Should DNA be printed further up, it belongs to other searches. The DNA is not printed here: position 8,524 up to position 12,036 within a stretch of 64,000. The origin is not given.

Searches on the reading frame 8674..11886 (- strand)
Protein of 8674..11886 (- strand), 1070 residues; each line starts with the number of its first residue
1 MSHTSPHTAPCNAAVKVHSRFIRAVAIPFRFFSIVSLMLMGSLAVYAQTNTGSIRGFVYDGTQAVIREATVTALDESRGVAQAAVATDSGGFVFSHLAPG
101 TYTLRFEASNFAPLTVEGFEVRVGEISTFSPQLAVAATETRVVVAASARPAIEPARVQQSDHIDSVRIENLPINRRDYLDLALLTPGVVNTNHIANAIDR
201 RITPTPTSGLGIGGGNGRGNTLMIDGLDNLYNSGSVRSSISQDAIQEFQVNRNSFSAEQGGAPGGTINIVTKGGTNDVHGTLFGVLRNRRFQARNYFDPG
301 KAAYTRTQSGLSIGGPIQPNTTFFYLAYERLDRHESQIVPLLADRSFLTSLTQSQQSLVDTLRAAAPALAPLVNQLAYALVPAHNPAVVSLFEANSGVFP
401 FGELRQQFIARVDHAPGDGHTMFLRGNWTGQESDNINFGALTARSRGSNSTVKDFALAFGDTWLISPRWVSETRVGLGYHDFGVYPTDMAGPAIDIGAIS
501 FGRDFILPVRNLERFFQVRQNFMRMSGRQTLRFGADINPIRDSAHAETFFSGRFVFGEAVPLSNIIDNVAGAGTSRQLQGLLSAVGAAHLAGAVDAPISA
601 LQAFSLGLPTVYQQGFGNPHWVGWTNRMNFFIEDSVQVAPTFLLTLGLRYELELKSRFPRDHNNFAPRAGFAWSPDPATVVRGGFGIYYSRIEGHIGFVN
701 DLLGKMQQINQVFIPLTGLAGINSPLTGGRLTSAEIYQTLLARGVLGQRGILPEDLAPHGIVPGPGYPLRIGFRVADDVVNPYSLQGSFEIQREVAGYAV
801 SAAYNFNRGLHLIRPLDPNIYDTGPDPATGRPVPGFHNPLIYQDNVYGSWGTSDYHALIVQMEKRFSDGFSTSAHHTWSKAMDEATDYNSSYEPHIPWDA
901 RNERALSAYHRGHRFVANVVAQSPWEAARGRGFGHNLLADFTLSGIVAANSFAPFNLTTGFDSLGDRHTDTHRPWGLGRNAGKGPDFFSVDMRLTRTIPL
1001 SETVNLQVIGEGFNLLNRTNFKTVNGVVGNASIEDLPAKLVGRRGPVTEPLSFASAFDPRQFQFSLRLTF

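Call 58: search_protein_families(library=pfam, proteins=[window:8674-11886:-], max_evalue=0.0001)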
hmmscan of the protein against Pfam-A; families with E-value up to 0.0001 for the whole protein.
window:8674-11886:- (1070 aa): 3 families
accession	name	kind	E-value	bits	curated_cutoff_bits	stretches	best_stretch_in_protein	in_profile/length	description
PF25183.1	OMP_b-brl_4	-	6.2e-105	352.8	30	3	270-653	1-393/838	Outer membrane beta barrel domain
PF13620.12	CarboxypepD_reg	-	2.3e-16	60.3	32.3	1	53-132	1-80/82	Carboxypeptidase regulatory-like domain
PF00593.30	TonB_dep_Rec_b-barrel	-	4e-07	30.7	27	1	610-686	151-238/436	TonB dependent receptor-like, beta-barrel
